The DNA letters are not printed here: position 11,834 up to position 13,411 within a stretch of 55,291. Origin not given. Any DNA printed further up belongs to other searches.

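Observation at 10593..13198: ThrC-like PLP enzyme, GG-terminated ubiquitin-like protein and E1-like enzyme form one operon, suggesting a protein-thiocarboxylate sulfur-incorporation module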

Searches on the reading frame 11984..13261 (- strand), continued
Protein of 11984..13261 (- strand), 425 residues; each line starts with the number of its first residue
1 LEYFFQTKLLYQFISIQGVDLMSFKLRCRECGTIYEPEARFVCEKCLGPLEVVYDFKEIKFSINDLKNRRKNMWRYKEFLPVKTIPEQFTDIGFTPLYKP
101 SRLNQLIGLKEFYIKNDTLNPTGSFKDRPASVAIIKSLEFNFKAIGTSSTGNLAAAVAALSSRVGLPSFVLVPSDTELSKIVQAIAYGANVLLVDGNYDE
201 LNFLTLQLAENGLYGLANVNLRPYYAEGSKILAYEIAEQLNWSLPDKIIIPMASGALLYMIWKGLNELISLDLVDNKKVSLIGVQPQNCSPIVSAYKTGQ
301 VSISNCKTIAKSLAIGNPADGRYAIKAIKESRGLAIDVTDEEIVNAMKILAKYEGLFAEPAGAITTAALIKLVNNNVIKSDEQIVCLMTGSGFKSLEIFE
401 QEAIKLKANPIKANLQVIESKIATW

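Call 38: search_solved_structures(query=window:11984-13198:-, max_evalue=1e-30, show_alignments=5)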
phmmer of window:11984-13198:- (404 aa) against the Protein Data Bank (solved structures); distinct sequences matched with E-value up to 1e-30: 5.
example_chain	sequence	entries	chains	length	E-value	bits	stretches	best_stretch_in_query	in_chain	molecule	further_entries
2zsj_A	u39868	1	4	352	6.8e-57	196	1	53-376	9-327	Threonine synthase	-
6cgq_A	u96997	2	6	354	3.7e-54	187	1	53-374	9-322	Threonine synthase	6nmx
2d1f_A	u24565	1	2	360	1.1e-48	169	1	55-377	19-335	Threonine synthase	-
1uim_A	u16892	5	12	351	1.7e-47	165.1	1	48-397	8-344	Threonine Synthase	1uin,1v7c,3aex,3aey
1e5x_A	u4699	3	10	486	1.6e-36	128.9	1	74-374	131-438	THREONINE SYNTHASE | THREONINE SYNTHASE 1, CHLOROPLASTIC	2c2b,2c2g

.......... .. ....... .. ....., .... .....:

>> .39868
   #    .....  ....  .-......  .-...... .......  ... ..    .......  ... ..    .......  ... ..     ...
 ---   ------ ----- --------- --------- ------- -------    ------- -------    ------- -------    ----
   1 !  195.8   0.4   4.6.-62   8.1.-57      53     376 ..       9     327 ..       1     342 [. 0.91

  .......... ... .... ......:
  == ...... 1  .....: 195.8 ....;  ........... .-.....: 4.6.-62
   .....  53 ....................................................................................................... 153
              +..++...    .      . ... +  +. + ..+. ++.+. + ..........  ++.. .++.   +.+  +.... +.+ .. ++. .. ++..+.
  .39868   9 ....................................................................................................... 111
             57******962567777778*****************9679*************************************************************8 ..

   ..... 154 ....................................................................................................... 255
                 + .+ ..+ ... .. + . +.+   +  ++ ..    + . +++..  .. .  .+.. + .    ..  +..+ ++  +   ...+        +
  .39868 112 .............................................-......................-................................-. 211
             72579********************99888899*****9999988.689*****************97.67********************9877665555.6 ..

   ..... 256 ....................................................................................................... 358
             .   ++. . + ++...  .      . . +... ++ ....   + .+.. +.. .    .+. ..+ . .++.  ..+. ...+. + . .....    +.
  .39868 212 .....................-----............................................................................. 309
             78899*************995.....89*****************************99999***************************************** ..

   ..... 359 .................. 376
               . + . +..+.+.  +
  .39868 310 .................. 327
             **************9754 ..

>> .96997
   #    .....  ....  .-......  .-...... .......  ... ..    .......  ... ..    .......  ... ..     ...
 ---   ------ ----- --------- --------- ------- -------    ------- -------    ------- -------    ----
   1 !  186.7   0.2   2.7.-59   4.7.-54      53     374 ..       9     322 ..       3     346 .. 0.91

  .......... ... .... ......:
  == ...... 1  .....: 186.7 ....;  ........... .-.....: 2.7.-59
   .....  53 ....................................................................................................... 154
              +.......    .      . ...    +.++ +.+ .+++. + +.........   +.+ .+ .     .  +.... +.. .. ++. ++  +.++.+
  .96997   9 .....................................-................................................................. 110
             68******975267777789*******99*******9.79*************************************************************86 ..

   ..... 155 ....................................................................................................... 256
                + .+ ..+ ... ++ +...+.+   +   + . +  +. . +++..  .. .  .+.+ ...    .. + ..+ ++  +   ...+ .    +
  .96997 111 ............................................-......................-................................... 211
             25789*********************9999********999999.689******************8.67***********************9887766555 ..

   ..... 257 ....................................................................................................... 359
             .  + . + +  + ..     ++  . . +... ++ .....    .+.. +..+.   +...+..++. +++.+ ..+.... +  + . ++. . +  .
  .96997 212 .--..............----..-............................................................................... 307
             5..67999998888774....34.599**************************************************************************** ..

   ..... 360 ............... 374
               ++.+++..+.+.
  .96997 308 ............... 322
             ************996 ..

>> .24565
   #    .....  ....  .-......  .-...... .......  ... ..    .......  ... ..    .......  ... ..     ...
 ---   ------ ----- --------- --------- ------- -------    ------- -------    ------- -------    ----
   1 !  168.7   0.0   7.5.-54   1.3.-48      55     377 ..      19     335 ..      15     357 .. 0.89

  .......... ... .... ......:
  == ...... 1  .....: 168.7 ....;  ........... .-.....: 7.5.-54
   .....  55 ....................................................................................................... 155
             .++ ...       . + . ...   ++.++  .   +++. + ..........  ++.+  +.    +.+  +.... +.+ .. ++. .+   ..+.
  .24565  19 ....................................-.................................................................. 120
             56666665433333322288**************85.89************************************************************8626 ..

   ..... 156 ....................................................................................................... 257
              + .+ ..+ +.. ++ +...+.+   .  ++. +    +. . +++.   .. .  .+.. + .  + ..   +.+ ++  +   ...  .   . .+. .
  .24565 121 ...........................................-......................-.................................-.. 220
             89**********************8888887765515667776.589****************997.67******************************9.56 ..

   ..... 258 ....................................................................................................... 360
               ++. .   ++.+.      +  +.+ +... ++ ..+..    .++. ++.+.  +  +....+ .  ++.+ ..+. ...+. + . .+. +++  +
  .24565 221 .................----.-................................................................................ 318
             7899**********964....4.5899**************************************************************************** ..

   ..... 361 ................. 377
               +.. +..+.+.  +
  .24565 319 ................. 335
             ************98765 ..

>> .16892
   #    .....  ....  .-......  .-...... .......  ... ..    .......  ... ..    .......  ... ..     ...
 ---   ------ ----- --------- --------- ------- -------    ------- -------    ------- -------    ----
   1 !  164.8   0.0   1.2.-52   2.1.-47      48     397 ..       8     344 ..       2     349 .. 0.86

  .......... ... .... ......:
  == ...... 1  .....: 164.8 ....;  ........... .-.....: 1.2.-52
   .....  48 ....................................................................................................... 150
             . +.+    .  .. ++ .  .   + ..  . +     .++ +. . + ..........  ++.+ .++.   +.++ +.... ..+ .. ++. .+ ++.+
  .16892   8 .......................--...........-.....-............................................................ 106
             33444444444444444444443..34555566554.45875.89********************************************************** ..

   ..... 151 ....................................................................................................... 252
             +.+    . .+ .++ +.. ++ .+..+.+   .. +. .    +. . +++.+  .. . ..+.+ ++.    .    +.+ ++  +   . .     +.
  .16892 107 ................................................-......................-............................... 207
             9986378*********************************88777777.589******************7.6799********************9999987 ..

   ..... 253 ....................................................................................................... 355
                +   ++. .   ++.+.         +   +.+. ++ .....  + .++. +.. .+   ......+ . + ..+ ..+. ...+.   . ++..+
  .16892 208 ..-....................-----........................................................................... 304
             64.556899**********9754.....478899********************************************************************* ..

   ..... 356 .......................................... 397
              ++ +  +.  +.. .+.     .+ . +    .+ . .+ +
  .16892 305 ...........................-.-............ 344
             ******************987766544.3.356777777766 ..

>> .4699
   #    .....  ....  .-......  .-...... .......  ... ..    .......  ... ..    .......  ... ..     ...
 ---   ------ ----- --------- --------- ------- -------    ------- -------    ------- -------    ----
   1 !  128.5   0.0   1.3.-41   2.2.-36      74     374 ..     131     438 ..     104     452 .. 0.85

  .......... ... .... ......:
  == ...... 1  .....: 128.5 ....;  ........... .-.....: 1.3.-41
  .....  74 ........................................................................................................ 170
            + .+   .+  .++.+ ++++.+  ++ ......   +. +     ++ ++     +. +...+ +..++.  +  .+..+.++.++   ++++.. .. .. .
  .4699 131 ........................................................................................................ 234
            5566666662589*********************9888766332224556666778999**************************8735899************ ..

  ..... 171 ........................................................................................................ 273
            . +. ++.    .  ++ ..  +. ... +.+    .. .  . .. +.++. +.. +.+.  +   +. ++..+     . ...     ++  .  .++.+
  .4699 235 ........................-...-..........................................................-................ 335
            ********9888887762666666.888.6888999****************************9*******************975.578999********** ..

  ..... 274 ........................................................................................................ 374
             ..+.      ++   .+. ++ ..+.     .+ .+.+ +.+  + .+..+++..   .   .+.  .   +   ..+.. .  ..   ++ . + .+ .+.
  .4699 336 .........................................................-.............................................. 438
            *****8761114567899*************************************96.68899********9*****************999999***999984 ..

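Call 42: find_homologous_proteins(query=L014:5983-7218:+, max_evalue=1e-30)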
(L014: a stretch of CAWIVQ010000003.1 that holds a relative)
Query L014:5983-7218:+ (411 aa): 8000 proteins with E <= 1e-30 among 8000 candidates; the best 120 are listed.
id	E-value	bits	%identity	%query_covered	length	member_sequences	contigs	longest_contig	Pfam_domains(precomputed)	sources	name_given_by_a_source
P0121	2.2e-259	878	95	100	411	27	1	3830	PF00291.32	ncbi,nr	ncbi:MAG: threonine synthase [Actinomycetota bacterium]|nr:threonine synthase [Actinomycetota bacter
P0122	2.9e-259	878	94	100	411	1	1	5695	PF00291.32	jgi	jgi:threonine synthase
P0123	1.3e-258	876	94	100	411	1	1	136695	PF00291.32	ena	-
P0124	3.4e-257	871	94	100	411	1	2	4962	PF00291.32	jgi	-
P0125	7.1e-257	870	93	100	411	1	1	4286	PF00291.32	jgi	jgi:threonine synthase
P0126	8.0e-257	870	94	100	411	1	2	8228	PF00291.32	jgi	jgi:threonine synthase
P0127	8.4e-257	870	93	100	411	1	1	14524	PF00291.32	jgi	-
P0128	8.9e-257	870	93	100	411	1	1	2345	PF00291.32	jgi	jgi:threonine synthase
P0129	1.1e-256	869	93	100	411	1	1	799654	PF00291.32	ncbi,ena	-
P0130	5.9e-256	867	93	100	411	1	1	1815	PF00291.32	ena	-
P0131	5.9e-256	867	93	100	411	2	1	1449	PF00291.32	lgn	-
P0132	7.0e-256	867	94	100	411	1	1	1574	PF00291.32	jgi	jgi:threonine synthase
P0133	2.4e-255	865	93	100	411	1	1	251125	PF00291.32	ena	-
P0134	5.7e-255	864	93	100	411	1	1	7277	PF00291.32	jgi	jgi:threonine synthase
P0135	1.4e-254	862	94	100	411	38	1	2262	PF00291.32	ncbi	-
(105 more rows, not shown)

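Call 44: search_protein_families(library=ncbifam, proteins=[L014:5983-7218:+, L074:6001-7254:+, L020:5971-7227:+, L046:5977-7221:+, L029:5983-7230:+, L010:5983-7218:+, L080:1006-2265:+, L017:5986-7200:+, L013:7808-8881:+, L027:1974-3101:+], max_evalue=1e-40)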
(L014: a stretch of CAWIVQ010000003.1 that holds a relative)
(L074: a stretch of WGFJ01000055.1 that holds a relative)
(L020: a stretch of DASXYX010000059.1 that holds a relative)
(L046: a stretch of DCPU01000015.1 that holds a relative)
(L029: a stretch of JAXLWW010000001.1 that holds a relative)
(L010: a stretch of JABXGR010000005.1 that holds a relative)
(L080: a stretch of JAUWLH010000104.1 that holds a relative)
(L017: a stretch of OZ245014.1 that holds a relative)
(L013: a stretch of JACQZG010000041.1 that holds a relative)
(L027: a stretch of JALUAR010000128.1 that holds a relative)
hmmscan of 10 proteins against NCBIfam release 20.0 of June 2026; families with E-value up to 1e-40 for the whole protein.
L014:5983-7218:+ (411 aa): 6 families
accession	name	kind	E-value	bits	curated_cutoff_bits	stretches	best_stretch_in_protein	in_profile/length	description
NF006050.0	PRK08197.1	equivalog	2.2e-92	309.9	303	1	3-388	5-391/406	threonine synthase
TIGR00260.1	thrC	equivalog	4.5e-87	292.4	167.1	1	57-382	2-339/340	threonine synthase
NF004170.0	PRK05638.1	equivalog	4.8e-73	246.2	421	1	7-383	2-360/442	threonine synthase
NF005035.0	PRK06450.1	equivalog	3.4e-47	160.9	301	1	8-381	5-337/338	threonine synthase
NF006205.0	PRK08329.1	equivalog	8.2e-45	153.3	358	1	7-381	2-346/347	threonine synthase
NF004996.0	PRK06381.1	equivalog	3e-41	141.5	266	1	76-377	14-317/319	threonine synthase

L074:6001-7254:+ (417 aa): 5 families
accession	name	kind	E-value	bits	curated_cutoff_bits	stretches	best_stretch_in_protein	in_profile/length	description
NF006050.0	PRK08197.1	equivalog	5.1e-94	315.3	303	1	1-389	3-392/406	threonine synthase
TIGR00260.1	thrC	equivalog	1.4e-90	303.9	167.1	1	56-383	1-340/340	threonine synthase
NF004170.0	PRK05638.1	equivalog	6.2e-66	222.8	421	1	7-383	2-360/442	threonine synthase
NF005035.0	PRK06450.1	equivalog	2.1e-44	151.8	301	1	8-381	5-337/338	threonine synthase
NF006205.0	PRK08329.1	equivalog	5.8e-44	150.5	358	1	7-381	2-346/347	threonine synthase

L020:5971-7227:+ (418 aa): 6 families
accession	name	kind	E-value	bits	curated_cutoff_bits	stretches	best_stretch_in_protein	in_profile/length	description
NF006050.0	PRK08197.1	equivalog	4e-91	305.8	303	1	6-393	4-392/406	threonine synthase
TIGR00260.1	thrC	equivalog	4e-84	282.7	167.1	1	60-386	1-339/340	threonine synthase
NF004170.0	PRK05638.1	equivalog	5.1e-64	216.5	421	1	11-390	2-363/442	threonine synthase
NF005035.0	PRK06450.1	equivalog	1.3e-46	159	301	1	10-385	3-337/338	threonine synthase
NF004996.0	PRK06381.1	equivalog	2.2e-41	141.9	266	1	79-381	13-317/319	threonine synthase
NF006205.0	PRK08329.1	equivalog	4.5e-41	141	358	1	11-385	2-346/347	threonine synthase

L046:5977-7221:+ (414 aa): 5 families
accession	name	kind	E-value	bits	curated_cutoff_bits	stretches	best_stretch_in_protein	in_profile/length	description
NF006050.0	PRK08197.1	equivalog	4.5e-85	285.8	303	1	2-391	2-392/406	threonine synthase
TIGR00260.1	thrC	equivalog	1.3e-79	267.9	167.1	1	58-385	1-340/340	threonine synthase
NF004170.0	PRK05638.1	equivalog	1.3e-66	225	421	1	9-385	2-360/442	threonine synthase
NF005035.0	PRK06450.1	equivalog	6.5e-44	150.1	301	1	9-383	4-337/338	threonine synthase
NF006205.0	PRK08329.1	equivalog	3.9e-41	141.2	358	1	9-383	2-346/347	threonine synthase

L029:5983-7230:+ (415 aa): 4 families
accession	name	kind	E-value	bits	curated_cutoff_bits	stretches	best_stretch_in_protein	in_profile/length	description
NF006050.0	PRK08197.1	equivalog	3.7e-88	296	303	1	2-387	4-391/406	threonine synthase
TIGR00260.1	thrC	equivalog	1.5e-87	294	167.1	1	56-382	1-340/340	threonine synthase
NF004170.0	PRK05638.1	equivalog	1.9e-64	217.9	421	1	7-381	2-359/442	threonine synthase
NF006205.0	PRK08329.1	equivalog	3.8e-45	154.4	358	1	7-380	2-346/347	threonine synthase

L010:5983-7218:+ (411 aa): 5 families
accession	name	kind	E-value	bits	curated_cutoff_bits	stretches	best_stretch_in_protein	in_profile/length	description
NF006050.0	PRK08197.1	equivalog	5.5e-92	308.6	303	1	4-388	6-391/406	threonine synthase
TIGR00260.1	thrC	equivalog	1.9e-90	303.5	167.1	1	55-382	2-339/340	threonine synthase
NF004170.0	PRK05638.1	equivalog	5.3e-68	229.6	421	1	7-381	2-358/442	threonine synthase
NF006205.0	PRK08329.1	equivalog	3.2e-47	161.2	358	1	7-381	2-346/347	threonine synthase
NF005035.0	PRK06450.1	equivalog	1.5e-46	158.8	301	1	7-381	4-337/338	threonine synthase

L080:1006-2265:+ (419 aa): 6 families
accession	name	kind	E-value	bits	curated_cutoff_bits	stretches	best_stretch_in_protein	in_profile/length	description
NF006050.0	PRK08197.1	equivalog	3.2e-95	319.3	303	1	11-396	4-391/406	threonine synthase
TIGR00260.1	thrC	equivalog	2.9e-86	289.7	167.1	1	63-389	1-338/340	threonine synthase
NF004170.0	PRK05638.1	equivalog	3.1e-69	233.7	421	1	17-389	3-358/442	threonine synthase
NF006205.0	PRK08329.1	equivalog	5e-46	157.3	358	1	16-389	2-346/347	threonine synthase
NF004996.0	PRK06381.1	equivalog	8.3e-44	149.9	266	1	85-385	15-317/319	threonine synthase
NF005035.0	PRK06450.1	equivalog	1.7e-42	145.5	301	1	17-389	5-337/338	threonine synthase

L017:5986-7200:+ (404 aa): 6 families
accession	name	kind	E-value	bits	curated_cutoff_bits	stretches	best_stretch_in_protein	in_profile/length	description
NF006050.0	PRK08197.1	equivalog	4.8e-91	305.5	303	1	5-385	8-391/406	threonine synthase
TIGR00260.1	thrC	equivalog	1e-86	291.2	167.1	1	52-379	2-339/340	threonine synthase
NF004170.0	PRK05638.1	equivalog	5.7e-68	229.5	421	1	6-378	2-358/442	threonine synthase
NF006205.0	PRK08329.1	equivalog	2.2e-47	161.7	358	1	6-378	2-346/347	threonine synthase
NF005035.0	PRK06450.1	equivalog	7.3e-47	159.8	301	1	6-378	4-337/338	threonine synthase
NF004996.0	PRK06381.1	equivalog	4.9e-43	147.3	266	1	70-374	12-317/319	threonine synthase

L013:7808-8881:+ (357 aa): 4 families
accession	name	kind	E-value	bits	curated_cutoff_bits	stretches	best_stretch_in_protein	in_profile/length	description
TIGR00260.1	thrC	equivalog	1e-97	327.3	167.1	1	10-329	1-340/340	threonine synthase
NF004170.0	PRK05638.1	equivalog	4.7e-63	213.3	421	1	11-327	47-358/442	threonine synthase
NF006050.0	PRK08197.1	equivalog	7.9e-58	196.1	303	1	12-329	60-386/406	threonine synthase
NF006205.0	PRK08329.1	equivalog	2.4e-44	151.8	358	1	11-326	44-345/347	threonine synthase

L027:1974-3101:+ (375 aa): 5 families
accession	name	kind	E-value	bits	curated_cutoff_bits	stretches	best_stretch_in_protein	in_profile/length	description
TIGR00260.1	thrC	equivalog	2.3e-99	332.8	167.1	1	27-346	1-340/340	threonine synthase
NF004170.0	PRK05638.1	equivalog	1.4e-65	221.6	421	1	23-344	39-358/442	threonine synthase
NF006050.0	PRK08197.1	equivalog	1.2e-62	212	303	1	27-355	58-395/406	threonine synthase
NF006205.0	PRK08329.1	equivalog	1.3e-45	156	358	1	27-343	43-345/347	threonine synthase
NF004996.0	PRK06381.1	equivalog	1.4e-41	142.6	266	0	48-340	14-317/319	threonine synthase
